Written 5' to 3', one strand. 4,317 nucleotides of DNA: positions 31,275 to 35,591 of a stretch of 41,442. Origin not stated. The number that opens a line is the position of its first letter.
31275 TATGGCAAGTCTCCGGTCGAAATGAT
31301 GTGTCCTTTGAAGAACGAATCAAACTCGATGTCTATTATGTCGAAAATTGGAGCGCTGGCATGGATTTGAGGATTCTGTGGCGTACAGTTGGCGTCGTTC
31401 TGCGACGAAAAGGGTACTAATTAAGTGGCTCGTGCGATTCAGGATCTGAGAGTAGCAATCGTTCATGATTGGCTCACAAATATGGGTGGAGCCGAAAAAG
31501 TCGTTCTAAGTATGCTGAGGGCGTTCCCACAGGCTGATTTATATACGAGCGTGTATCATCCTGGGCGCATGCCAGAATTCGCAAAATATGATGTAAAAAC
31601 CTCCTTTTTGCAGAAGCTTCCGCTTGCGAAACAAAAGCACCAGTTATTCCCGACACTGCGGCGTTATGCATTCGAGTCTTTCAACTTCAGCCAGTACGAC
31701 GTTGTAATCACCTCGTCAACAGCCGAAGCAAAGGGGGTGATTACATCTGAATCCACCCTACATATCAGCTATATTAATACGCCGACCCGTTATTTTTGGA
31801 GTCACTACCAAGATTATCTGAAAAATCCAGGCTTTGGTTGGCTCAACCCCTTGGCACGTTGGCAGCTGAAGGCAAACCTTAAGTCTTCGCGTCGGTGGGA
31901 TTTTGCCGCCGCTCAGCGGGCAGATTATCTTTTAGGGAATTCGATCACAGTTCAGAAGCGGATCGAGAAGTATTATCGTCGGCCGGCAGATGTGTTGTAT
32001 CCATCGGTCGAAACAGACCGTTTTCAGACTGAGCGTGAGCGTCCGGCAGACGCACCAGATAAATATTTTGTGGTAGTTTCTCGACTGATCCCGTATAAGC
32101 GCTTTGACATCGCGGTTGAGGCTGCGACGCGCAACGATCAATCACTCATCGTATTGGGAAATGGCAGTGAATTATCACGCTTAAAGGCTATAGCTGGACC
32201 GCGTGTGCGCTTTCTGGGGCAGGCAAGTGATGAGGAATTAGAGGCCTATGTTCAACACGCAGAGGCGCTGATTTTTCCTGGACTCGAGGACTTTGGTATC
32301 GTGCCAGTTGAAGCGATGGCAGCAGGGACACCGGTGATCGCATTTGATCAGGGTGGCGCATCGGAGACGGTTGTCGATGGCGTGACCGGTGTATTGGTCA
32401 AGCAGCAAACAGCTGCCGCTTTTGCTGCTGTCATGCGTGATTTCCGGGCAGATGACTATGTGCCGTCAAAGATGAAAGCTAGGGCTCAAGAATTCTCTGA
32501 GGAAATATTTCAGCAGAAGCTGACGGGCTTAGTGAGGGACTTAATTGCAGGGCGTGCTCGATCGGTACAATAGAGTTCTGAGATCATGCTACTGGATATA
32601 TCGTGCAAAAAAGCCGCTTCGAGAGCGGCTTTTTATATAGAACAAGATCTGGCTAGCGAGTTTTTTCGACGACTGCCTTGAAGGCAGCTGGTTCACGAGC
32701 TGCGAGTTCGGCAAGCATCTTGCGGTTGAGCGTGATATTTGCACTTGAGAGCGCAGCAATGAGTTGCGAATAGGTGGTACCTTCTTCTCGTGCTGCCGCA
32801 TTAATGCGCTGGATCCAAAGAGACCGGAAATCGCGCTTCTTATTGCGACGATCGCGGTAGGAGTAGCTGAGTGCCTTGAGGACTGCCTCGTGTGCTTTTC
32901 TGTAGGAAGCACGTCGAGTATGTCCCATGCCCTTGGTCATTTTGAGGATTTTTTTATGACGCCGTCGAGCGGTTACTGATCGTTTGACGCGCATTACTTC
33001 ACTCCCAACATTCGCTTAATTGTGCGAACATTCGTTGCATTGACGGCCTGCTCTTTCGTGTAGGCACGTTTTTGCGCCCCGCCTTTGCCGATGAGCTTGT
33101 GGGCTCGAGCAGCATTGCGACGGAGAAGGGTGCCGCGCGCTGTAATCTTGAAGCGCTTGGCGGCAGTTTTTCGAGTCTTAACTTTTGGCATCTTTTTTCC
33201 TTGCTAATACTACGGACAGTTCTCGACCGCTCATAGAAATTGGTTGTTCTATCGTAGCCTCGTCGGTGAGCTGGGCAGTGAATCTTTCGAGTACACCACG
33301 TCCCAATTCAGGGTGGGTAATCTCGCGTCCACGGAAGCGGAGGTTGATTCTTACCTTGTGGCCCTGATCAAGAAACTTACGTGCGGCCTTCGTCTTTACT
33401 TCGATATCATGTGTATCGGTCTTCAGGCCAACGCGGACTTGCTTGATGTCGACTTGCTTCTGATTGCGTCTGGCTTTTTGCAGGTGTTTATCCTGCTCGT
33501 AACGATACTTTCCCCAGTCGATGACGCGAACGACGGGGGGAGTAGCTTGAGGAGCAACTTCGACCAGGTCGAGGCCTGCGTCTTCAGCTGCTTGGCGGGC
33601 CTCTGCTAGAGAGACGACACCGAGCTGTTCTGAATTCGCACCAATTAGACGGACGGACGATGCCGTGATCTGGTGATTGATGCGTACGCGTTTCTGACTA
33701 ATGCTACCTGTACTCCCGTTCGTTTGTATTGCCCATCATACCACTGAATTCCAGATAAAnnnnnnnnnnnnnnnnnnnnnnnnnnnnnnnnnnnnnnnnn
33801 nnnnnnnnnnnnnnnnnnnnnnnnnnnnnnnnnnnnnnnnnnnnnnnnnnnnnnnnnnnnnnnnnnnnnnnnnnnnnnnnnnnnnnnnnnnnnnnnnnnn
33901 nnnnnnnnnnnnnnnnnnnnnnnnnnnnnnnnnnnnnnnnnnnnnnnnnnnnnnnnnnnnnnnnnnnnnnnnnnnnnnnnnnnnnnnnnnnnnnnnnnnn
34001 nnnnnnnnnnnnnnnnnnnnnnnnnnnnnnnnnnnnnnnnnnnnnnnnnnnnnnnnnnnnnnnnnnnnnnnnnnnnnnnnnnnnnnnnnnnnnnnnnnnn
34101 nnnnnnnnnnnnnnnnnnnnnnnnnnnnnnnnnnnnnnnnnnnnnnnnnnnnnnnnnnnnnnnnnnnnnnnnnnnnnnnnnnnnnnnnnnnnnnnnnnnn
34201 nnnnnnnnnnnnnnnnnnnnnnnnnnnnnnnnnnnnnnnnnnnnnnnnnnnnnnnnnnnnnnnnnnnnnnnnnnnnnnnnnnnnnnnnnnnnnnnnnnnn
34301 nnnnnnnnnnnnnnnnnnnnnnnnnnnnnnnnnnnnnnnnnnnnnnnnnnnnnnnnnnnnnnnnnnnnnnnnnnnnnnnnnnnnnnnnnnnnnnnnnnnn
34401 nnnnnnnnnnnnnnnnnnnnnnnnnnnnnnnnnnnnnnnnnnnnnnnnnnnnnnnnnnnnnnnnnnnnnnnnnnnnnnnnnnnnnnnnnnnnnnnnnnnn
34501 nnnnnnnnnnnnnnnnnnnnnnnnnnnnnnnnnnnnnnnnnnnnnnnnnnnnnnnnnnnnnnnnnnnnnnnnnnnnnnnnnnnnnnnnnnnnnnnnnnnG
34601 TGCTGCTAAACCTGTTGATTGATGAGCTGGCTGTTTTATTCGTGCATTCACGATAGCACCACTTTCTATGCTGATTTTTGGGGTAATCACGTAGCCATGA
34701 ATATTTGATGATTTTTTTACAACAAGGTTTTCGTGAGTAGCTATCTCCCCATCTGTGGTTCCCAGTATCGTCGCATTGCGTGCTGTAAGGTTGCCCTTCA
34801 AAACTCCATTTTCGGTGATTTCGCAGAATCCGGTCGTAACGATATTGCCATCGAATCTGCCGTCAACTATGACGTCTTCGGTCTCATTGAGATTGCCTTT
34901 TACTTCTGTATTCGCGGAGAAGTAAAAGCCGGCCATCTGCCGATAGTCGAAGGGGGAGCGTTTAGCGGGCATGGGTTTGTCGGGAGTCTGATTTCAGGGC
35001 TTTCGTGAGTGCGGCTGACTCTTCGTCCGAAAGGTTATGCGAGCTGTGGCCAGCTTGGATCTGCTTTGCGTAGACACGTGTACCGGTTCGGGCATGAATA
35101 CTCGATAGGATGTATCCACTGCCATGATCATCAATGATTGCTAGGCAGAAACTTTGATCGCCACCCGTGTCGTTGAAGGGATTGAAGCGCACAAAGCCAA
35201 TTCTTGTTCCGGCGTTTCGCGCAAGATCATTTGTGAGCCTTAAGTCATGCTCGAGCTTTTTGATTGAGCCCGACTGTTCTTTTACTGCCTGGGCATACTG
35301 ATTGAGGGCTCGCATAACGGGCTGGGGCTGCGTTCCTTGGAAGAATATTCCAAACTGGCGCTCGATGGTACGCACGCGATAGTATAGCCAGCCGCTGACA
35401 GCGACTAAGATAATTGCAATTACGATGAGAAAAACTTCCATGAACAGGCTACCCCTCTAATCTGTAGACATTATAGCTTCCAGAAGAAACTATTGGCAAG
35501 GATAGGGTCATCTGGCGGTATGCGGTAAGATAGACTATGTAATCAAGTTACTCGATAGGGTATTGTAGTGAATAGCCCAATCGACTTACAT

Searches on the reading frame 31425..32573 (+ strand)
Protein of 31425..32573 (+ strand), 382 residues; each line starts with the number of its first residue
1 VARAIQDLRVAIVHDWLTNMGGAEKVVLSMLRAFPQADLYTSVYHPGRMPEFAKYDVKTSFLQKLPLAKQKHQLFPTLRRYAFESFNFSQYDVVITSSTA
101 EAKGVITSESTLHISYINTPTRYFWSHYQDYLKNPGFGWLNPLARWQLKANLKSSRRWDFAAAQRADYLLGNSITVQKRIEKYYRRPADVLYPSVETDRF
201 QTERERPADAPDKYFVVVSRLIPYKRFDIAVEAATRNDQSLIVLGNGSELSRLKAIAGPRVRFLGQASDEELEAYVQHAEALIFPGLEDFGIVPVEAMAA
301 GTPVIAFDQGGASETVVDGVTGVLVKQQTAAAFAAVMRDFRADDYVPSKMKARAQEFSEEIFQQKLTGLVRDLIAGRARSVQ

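Call 58: search_protein_families(library=pfam, proteins=[window:31425-32573:+], max_evalue=0.001)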
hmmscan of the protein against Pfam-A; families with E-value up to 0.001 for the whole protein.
window:31425-32573:+ (382 aa): 4 families
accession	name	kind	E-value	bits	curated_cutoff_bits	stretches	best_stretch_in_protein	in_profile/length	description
PF00534.26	Glycos_transf_1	-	1.9e-31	109.4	26.4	1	203-356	6-171/172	Glycosyl transferases group 1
PF13692.12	Glyco_trans_1_4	-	7e-24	85.1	27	1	213-339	2-138/142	Glycosyl transferases group 1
PF20706.3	GT4-conflict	-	2.6e-07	30.4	26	1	190-324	176-328/385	Family 4 Glycosyltransferase in conflict systems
PF13439.12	Glyco_transf_4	-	4.5e-07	30.5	28.5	1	20-199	1-170/170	Glycosyltransferase Family 4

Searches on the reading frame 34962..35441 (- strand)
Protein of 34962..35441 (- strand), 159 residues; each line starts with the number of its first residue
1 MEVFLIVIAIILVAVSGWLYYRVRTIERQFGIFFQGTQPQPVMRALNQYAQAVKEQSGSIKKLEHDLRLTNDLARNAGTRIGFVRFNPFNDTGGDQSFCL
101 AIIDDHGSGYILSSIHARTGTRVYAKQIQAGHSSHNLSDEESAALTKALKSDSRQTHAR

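Call 58: search_protein_families(library=pfam, proteins=[window:34962-35441:-], max_evalue=0.001)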
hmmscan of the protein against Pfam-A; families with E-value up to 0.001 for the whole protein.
window:34962-35441:- (159 aa): 1 family
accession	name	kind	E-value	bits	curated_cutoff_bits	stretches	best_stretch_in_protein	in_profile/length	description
PF14584.11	DUF4446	-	2.9e-36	125.2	27.4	1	3-148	4-149/150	Protein of unknown function (DUF4446)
